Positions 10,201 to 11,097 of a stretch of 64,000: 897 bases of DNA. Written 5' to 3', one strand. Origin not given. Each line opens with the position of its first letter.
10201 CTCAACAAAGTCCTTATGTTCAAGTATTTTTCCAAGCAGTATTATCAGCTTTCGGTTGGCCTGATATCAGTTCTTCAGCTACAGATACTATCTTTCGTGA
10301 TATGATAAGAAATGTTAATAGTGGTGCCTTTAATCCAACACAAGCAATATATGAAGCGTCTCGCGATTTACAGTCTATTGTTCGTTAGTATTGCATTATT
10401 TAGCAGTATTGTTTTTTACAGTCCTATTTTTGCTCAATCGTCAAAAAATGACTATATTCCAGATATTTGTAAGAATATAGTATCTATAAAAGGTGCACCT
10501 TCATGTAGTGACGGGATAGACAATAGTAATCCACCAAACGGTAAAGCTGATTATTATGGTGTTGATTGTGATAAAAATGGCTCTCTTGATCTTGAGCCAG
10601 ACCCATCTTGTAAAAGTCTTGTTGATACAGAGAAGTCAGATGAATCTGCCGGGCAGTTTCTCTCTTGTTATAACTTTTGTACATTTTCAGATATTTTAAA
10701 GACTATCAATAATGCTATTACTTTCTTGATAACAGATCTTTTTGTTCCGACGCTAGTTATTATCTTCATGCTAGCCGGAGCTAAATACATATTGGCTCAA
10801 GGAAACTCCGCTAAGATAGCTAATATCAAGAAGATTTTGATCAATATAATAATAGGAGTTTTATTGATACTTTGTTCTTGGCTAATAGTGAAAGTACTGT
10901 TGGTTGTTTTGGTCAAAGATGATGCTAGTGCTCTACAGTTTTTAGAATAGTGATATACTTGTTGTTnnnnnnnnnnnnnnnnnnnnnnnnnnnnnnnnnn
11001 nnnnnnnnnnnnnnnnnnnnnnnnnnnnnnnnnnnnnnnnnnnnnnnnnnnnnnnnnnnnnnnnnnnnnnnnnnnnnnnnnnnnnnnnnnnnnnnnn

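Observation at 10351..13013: Tandem array of five divergent TrbC/VirB2-like pilin paralogs with hypervariable N-terminal regions and no T4SS machinery in view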

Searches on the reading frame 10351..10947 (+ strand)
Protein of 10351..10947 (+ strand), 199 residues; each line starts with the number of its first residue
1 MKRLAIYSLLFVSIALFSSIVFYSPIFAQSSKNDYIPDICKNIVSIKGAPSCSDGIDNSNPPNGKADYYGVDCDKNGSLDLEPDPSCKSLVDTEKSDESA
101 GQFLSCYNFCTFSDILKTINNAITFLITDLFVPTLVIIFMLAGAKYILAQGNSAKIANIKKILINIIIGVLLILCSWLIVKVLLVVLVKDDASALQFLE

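Call 3: search_protein_families(library=pfam, proteins=[window:10351-10947:+], max_evalue=1)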
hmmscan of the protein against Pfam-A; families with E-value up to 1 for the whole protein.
window:10351-10947:+ (199 aa): 4 families
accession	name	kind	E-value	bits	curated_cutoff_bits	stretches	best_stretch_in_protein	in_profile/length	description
PF18895.5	T4SS_pilin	-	7.7e-09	36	26.6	1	113-183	2-71/71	Type IV secretion system pilin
PF04956.18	TrbC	-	0.0028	18.3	27.9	1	114-176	36-91/98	TrbC/VIRB2 pilin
PF10320.15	7TM_GPCR_Srsx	-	0.13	12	24.1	1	127-191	151-214/257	Serpentine type 7TM GPCR chemoreceptor Srsx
PF14293.11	YWFCY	-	0.77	10.2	24.4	1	112-183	43-111/144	YWFCY protein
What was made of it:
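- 10351..10950 (+): Paralog 1 (199 aa). Signal peptide, then a Cys/Asp-rich outer domain with 6 Cys, then the two-helix T4SS_pilin module and a conserved C-terminal 'SALQFLE'. PF18895 at 36.0 bits (E 7.7e-9); PF04956 TrbC at 18.3 bits, below its 27.9 cut-off (call 3).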

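Call 4: search_protein_families(library=ncbifam, proteins=[window:10351-10947:+], max_evalue=1)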
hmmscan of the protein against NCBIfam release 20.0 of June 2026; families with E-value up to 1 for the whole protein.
window:10351-10947:+ (199 aa): 2 families
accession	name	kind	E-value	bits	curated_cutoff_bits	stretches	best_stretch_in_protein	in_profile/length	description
NF053812.1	Ssi4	equivalog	0.023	14.6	240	1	109-179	66-134/189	immunity protein Sip4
NF033662.1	acid_disulf_rpt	repeat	0.57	10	41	1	51-58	6-13/32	acidic double-disulfide repeat-containing protein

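Call 18: find_homologous_proteins(query=A1, max_evalue=0.001)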
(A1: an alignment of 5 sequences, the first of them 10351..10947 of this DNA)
Query A1 (5 sequences) (199 aa, profile of the alignment): 161 proteins with E <= 0.001 among 8000 candidates; the best 120 are listed.
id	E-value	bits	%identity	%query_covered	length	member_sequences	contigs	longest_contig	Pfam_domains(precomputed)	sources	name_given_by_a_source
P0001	1.0e-63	233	22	48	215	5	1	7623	PF18895.6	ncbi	-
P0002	1.8e-63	232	22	48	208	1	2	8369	PF18895.6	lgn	-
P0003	1.6e-61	225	27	25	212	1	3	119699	PF18895.6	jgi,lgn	jgi:hypothetical protein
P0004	1.8e-61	225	23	48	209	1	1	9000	PF18895.6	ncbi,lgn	-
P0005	1.9e-59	219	98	100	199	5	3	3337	PF18895.6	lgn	-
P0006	6.1e-50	188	79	100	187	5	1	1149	PF18895.6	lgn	-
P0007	1.9e-47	180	75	100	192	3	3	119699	PF18895.6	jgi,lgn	jgi:hypothetical protein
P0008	4.4e-43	165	71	76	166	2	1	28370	PF18895.6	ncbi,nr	ncbi:hypothetical protein IT402_02695 [Candidatus Nomurabacteria bacterium]|nr:hypothetical protein 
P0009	3.3e-42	163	61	100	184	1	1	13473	PF18895.6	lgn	-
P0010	4.5e-42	162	64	100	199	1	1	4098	PF18895.6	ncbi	-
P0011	7.1e-42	161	59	100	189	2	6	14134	PF18895.6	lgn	-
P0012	1.3e-41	161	61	100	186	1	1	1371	PF18895.6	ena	-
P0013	1.4e-40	157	63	100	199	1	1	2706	PF10320.16,PF18895.6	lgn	-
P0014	4.4e-40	156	67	77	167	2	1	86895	PF18895.6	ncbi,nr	ncbi:MAG: hypothetical protein KBC11_01080 [Candidatus Pacebacteria bacterium]|nr:hypothetical prote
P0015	7.3e-40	155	61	100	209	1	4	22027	PF18895.6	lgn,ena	-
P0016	9.3e-40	155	64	100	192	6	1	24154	PF18895.6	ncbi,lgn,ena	-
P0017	1.2e-39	154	67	77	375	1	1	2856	PF18895.6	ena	-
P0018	1.6e-39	154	71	77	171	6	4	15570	PF18895.6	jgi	jgi:hypothetical protein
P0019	3.1e-39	153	60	100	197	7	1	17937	PF18895.6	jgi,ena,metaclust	metaclust:\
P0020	5.9e-39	152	58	95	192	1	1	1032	PF18895.6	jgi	jgi:hypothetical protein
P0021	6.8e-38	148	53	100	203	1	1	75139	PF18895.6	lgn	-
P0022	1.4e-35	141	61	75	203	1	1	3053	PF18895.6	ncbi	-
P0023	4.3e-33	133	41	9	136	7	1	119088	PF18895.6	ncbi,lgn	-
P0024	1.7e-31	128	41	9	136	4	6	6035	PF18895.6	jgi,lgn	jgi:hypothetical protein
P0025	5.2e-31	126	-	-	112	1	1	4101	PF18895.6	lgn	-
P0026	8.7e-31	125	-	-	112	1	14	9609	PF18895.6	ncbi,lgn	-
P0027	1.7e-30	124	-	-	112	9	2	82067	PF18895.6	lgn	-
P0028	4.3e-30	123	27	33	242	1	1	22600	PF18895.6,PF04956.19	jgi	-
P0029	1.1e-29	122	27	36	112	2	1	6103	PF18895.6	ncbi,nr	ncbi:hypothetical protein IT402_01325 [Candidatus Nomurabacteria bacterium]|nr:hypothetical protein 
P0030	1.3e-29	121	28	36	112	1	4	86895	PF18895.6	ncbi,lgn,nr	ncbi:MAG: hypothetical protein KBC11_01100 [Candidatus Pacebacteria bacterium]|nr:hypothetical prote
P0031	3.6e-29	120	32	36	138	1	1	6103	PF18895.6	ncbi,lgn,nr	ncbi:hypothetical protein IT402_01320 [Candidatus Nomurabacteria bacterium]|nr:hypothetical protein 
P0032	1.5e-28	118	32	36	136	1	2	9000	PF18895.6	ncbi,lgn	-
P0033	2.2e-28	118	30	36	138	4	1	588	PF18895.6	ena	-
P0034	2.7e-28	117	31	36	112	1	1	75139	PF18895.6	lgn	-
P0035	4.1e-28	117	-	-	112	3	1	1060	PF18895.6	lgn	-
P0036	1.1e-27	115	39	9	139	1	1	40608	PF18895.6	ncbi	-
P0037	4.6e-27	113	-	-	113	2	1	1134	PF18895.6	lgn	-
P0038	2.1e-26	111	52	78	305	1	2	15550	PF18895.6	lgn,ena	-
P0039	2.1e-26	111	20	37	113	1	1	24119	PF18895.6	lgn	-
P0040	2.2e-26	111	-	-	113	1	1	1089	PF18895.6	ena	-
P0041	2.8e-26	111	-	-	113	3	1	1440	PF18895.6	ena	-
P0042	3.1e-26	110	28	36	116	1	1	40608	PF18895.6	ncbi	-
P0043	3.5e-26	110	-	-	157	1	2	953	PF18895.6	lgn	-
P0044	4.5e-26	110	-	-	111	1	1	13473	PF18895.6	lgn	-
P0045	4.9e-26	110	52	78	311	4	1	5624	PF18895.6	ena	-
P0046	7.6e-26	109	24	37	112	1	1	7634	PF18895.6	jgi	jgi:uncharacterized membrane protein YidH (DUF202 family)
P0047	9.3e-26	109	24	44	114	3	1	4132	PF18895.6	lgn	-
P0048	1.0e-25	109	19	37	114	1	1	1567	PF18895.6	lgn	-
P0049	1.1e-25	109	-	-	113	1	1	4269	PF18895.6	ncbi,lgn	-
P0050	1.1e-25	109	-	-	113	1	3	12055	PF18895.6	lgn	-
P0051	1.5e-25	108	-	-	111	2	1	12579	PF18895.6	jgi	jgi:hypothetical protein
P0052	2.0e-25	108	-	-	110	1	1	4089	PF18895.6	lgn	-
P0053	2.3e-25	108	-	-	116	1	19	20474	PF18895.6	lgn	-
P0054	2.3e-25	108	-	-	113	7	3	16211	PF18895.6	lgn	-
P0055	2.8e-25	107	-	-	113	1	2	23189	PF18895.6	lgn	-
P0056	3.3e-25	107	18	37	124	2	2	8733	PF18895.6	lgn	-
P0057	4.0e-25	107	18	37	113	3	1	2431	PF18895.6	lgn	-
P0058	4.6e-25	107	47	72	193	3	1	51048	PF18895.6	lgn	-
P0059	5.1e-25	107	20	37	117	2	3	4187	PF18895.6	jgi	jgi:uncharacterized membrane protein YidH (DUF202 family)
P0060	5.8e-25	106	-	-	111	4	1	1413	PF18895.6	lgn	-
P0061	6.0e-25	106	-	-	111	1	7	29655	PF18895.6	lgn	-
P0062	6.0e-25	106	-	-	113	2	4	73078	PF18895.6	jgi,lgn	jgi:uncharacterized membrane protein YidH (DUF202 family)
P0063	6.2e-25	106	-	-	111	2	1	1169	PF18895.6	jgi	jgi:uncharacterized membrane protein YjfL (UPF0719 family)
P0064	6.3e-25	106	-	-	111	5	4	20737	PF18895.6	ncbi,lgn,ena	-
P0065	8.0e-25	106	35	36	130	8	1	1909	PF18895.6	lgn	-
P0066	9.4e-25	106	-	-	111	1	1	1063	PF18895.6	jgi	jgi:hypothetical protein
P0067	1.1e-24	105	-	-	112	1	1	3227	PF18895.6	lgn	-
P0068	1.1e-24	105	16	37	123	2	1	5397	PF18895.6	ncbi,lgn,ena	-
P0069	2.1e-24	105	20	37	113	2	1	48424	PF18895.6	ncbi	-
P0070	2.3e-24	104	-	-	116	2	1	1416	PF18895.6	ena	-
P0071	2.4e-24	104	-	-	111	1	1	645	PF18895.6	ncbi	-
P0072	3.5e-24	104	-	-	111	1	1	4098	PF18895.6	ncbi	-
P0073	5.0e-24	103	-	-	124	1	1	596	PF18895.6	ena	-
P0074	5.4e-24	103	-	-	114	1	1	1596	PF18895.6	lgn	-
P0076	9.0e-24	102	31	38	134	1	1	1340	PF18895.6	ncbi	-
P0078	1.6e-23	102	-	-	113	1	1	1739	PF18895.6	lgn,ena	-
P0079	1.7e-23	102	18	37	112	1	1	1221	PF18895.6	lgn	-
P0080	2.2e-23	101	20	37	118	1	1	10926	PF18895.6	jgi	jgi:uncharacterized membrane protein YidH (DUF202 family)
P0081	2.9e-23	101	26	38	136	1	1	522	PF18895.6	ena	-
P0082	3.4e-23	101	30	28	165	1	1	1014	PF18895.6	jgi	jgi:hypothetical protein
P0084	5.8e-23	100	-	-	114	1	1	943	PF18895.6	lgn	-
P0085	7.1e-23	100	-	-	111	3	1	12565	PF18895.6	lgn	-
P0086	1.4e-22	99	-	-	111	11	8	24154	PF18895.6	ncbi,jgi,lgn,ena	jgi:uncharacterized membrane protein YidH (DUF202 family)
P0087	1.7e-22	98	37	35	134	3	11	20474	PF18895.6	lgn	-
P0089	3.1e-22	97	28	18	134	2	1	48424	PF18895.6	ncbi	-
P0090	3.3e-22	97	46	12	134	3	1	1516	PF18895.6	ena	-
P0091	1.1e-21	96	29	28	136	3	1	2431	PF18895.6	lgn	-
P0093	3.4e-21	94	27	35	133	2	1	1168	PF18895.6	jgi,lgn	-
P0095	4.5e-21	94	29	35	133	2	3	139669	PF18895.6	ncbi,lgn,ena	-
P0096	1.0e-20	93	30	32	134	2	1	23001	PF18895.6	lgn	-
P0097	3.6e-20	91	30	39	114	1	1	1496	PF18895.6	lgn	-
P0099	1.0e-19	89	26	37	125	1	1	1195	PF18895.6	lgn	-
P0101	1.3e-19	89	50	12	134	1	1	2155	PF18895.6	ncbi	-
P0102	2.4e-19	88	36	14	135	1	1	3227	PF18895.6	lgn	-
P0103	3.2e-19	88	33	36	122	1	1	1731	PF18895.6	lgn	-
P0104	4.2e-19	87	46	12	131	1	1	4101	PF18895.6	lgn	-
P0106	1.7e-18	85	30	34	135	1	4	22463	PF18895.6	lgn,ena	-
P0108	3.0e-18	84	30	37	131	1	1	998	PF18895.6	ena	-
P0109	3.2e-18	84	34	38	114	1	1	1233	PF18895.6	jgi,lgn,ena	-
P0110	4.5e-18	84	30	36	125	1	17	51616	PF18895.6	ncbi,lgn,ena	-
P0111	5.3e-18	84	28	24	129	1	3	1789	PF18895.6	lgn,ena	-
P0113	7.2e-18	83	31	39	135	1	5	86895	PF18895.6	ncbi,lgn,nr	ncbi:MAG: hypothetical protein KBC11_01095 [Candidatus Pacebacteria bacterium]|nr:hypothetical prote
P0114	1.4e-17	82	33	41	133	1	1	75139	PF18895.6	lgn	-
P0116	1.8e-17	82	28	38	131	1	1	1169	PF18895.6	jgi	jgi:Na+/proline symporter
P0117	2.1e-17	82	30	35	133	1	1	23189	PF18895.6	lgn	-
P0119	6.6e-17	80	28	41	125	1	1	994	PF18895.6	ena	-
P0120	6.8e-17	80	33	41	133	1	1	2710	PF18895.6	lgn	-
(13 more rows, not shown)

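Call 19: find_encoding_contigs(protein=P0014, flank=10000, max_places=2)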
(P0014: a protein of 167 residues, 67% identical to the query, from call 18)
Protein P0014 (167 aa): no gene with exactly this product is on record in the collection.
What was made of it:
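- Tried and rejected: The look-up of P0014 was not on record (call 19).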

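Call 20: find_encoding_contigs(protein=P0007, flank=10000, max_places=2)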
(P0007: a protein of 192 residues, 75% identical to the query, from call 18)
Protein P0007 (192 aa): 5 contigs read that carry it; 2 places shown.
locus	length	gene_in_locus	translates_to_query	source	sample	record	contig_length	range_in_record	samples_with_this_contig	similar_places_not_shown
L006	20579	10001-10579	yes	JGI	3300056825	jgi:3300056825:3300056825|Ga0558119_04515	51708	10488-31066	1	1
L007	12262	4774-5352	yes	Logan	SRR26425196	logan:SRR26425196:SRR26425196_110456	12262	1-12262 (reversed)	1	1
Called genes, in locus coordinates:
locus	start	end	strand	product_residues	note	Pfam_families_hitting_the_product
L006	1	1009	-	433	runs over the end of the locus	PF13393:tRNA-synt_His, PF00587:tRNA-synt_2b, PF03129:HGTP_anticodon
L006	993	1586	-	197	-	PF10502:Peptidase_S26, PF00717:Peptidase_S24 (weak)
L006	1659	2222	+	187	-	PF01195:Pept_tRNA_hydro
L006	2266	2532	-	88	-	-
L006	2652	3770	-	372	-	PF21543:CvfB_2nd (faint), PF23459:S1_RRP5 (faint), PF00575:S1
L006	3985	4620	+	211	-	PF13483:Lactamase_B_3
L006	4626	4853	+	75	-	-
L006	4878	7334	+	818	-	PF00521:DNA_topoisoIV, PF03989:DNA_gyraseA_C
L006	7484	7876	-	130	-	-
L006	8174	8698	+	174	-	PF01209:Ubie_methyltran (weak), PF05175:MTS (weak), PF13489:Methyltransf_23, PF13847:Methyltransf_31, PF08241:Methyltransf_11, PF08242:Methyltransf_12, PF13649:Methyltransf_25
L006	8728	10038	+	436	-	PF01547:SBP_bac_1, PF13416:SBP_bac_8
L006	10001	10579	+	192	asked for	PF18895:T4SS_pilin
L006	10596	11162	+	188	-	PF18895:T4SS_pilin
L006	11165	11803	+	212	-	PF18895:T4SS_pilin (weak)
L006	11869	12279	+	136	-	PF18895:T4SS_pilin (weak)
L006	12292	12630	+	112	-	PF18895:T4SS_pilin (weak)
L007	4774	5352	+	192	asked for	PF18895:T4SS_pilin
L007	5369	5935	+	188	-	PF18895:T4SS_pilin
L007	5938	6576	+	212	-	PF18895:T4SS_pilin (weak)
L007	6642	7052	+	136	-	PF18895:T4SS_pilin (weak)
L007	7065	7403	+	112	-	PF18895:T4SS_pilin (weak)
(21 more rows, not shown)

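Call 21: find_encoding_contigs(protein=P0021, flank=10000, max_places=2)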
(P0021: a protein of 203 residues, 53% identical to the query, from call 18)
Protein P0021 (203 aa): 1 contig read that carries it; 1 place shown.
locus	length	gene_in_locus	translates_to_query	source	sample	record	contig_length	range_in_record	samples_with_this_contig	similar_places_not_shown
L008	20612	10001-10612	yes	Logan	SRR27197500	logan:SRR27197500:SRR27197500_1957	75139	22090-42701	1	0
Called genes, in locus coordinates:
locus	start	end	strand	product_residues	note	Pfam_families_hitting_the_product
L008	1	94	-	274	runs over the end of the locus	PF00551:Formyl_trans_N, PF02911:Formyl_trans_C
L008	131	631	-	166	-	PF01327:Pep_deformylase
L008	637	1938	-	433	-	PF13393:tRNA-synt_His, PF00587:tRNA-synt_2b, PF03129:HGTP_anticodon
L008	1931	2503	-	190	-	PF10502:Peptidase_S26, PF00717:Peptidase_S24 (faint)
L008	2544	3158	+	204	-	PF01195:Pept_tRNA_hydro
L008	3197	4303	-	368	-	PF23459:S1_RRP5 (faint), PF00575:S1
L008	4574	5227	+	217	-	PF13483:Lactamase_B_3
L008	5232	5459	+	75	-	-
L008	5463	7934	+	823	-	PF00521:DNA_topoisoIV, PF03989:DNA_gyraseA_C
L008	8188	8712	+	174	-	PF01135:PCMT (weak), PF01209:Ubie_methyltran, PF01269:Fibrillarin (weak), PF13489:Methyltransf_23, PF13847:Methyltransf_31, PF08241:Methyltransf_11, PF08242:Methyltransf_12, PF13649:Methyltransf_25, +3 more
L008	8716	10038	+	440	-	PF01547:SBP_bac_1, PF13416:SBP_bac_8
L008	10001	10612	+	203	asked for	PF18895:T4SS_pilin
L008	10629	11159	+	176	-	PF18895:T4SS_pilin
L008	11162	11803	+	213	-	PF18895:T4SS_pilin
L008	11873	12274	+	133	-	PF18895:T4SS_pilin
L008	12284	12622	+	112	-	PF18895:T4SS_pilin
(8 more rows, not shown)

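Call 22: find_encoding_contigs(protein=P0058, flank=10000, max_places=1)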
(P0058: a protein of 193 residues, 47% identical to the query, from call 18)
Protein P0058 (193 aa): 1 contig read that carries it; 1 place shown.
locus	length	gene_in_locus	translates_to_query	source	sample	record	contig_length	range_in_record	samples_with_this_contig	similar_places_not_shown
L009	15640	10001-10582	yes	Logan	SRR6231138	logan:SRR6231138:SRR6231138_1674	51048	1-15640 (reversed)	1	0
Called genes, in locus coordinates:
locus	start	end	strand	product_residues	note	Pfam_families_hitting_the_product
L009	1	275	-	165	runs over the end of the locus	PF01327:Pep_deformylase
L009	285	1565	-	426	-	PF13393:tRNA-synt_His, PF00587:tRNA-synt_2b, PF03129:HGTP_anticodon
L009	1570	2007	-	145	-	PF10502:Peptidase_S26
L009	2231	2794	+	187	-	PF01195:Pept_tRNA_hydro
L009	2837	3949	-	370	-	PF00575:S1, PF23459:S1_RRP5 (faint), PF13509:S1_2 (faint), PF00575:S1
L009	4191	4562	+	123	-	-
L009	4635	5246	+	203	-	PF13483:Lactamase_B_3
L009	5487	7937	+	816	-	PF00521:DNA_topoisoIV, PF03989:DNA_gyraseA_C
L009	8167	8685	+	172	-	PF00398:RrnaAD (weak), PF01209:Ubie_methyltran (weak), PF05175:MTS (weak), PF13489:Methyltransf_23, PF13847:Methyltransf_31, PF08241:Methyltransf_11, PF08242:Methyltransf_12, PF13649:Methyltransf_25, +1 more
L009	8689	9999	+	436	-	PF01547:SBP_bac_1, PF13416:SBP_bac_8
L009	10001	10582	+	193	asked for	PF18895:T4SS_pilin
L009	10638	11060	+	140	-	PF18895:T4SS_pilin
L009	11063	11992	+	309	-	PF18895:T4SS_pilin (faint)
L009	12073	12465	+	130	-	-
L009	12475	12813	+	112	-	PF18895:T4SS_pilin (weak)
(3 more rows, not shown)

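Call 23: find_encoding_contigs(protein=P0095, flank=10000, max_places=1)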
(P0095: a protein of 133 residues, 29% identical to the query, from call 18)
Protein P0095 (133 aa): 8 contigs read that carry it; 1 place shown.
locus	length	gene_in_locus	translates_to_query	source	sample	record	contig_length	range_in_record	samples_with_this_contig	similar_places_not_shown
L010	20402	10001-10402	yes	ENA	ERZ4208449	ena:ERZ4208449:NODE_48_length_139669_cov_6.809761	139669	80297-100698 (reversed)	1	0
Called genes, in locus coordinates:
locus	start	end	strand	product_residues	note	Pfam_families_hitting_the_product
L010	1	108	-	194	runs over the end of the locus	PF10502:Peptidase_S26, PF00717:Peptidase_S24 (weak)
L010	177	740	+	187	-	PF01195:Pept_tRNA_hydro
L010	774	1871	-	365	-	PF00575:S1 (weak), PF21543:CvfB_2nd (faint), PF23459:S1_RRP5 (faint), PF00575:S1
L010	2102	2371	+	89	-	-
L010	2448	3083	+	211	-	PF13483:Lactamase_B_3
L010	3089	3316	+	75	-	-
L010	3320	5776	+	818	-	PF00521:DNA_topoisoIV, PF03989:DNA_gyraseA_C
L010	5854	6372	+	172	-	PF01209:Ubie_methyltran, PF05175:MTS (weak), PF13489:Methyltransf_23, PF02390:Methyltransf_4 (weak), PF13847:Methyltransf_31, PF08241:Methyltransf_11, PF08242:Methyltransf_12, PF13649:Methyltransf_25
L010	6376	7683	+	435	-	PF01547:SBP_bac_1, PF13416:SBP_bac_8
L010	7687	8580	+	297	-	PF18895:T4SS_pilin (weak)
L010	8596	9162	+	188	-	PF18895:T4SS_pilin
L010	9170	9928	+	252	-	PF18895:T4SS_pilin (weak)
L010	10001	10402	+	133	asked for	PF18895:T4SS_pilin (weak)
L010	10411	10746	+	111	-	PF18895:T4SS_pilin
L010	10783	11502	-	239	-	-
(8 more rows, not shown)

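Call 24: find_encoding_contigs(protein=P0062, flank=10000, max_places=1)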
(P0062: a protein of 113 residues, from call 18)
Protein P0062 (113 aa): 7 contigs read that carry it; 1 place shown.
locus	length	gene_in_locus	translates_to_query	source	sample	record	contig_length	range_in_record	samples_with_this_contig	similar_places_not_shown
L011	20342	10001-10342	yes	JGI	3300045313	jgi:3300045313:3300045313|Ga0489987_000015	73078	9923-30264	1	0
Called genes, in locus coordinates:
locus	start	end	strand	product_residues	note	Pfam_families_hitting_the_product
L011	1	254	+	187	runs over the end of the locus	PF01195:Pept_tRNA_hydro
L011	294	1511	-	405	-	PF23459:S1_RRP5 (faint), PF00575:S1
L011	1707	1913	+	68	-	-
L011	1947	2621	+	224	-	PF13483:Lactamase_B_3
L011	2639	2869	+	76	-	-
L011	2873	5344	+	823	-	PF00521:DNA_topoisoIV, PF03989:DNA_gyraseA_C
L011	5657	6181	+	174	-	PF01209:Ubie_methyltran, PF05175:MTS (weak), PF13489:Methyltransf_23, PF02390:Methyltransf_4 (weak), PF13847:Methyltransf_31, PF08241:Methyltransf_11, PF08242:Methyltransf_12, PF13649:Methyltransf_25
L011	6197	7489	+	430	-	PF01547:SBP_bac_1, PF13416:SBP_bac_8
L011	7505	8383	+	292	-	PF18895:T4SS_pilin (weak)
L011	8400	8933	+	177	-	PF18895:T4SS_pilin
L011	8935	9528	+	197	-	PF18895:T4SS_pilin (weak)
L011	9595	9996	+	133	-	PF18895:T4SS_pilin (weak)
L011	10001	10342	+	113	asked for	PF18895:T4SS_pilin (weak)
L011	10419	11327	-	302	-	-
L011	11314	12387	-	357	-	-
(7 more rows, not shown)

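Call 83: search_protein_representatives(alignment_id=A1)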
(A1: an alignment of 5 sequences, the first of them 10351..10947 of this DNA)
Query: 5 sequences, 178 profile positions. Proteins with E-value up to 0.001 (for the whole library): 31010; up to 1e-10: 3442; up to 1e-30: 45. The best 150 are listed.
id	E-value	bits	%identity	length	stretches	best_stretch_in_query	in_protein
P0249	8.7e-44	166.0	-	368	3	91-166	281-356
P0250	3.6e-42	160.7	-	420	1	27-177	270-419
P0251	2.2e-41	158.2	-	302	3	68-164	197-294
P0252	4.5e-40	153.9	-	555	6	94-159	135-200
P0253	1.2e-39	152.5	-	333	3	42-158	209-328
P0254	1.5e-39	152.2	-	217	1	11-172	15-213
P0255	1.7e-39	152.0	-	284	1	5-166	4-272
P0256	1.1e-38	149.4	-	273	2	23-172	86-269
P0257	1.5e-38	149.0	-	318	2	19-168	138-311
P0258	1.6e-38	148.9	-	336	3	81-165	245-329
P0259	1.6e-38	148.9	-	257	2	70-163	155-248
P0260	3.6e-38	147.7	-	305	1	27-166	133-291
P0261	8.1e-38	146.5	-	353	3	89-166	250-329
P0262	8.6e-38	146.5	-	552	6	91-165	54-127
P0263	2.1e-37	145.2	-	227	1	1-166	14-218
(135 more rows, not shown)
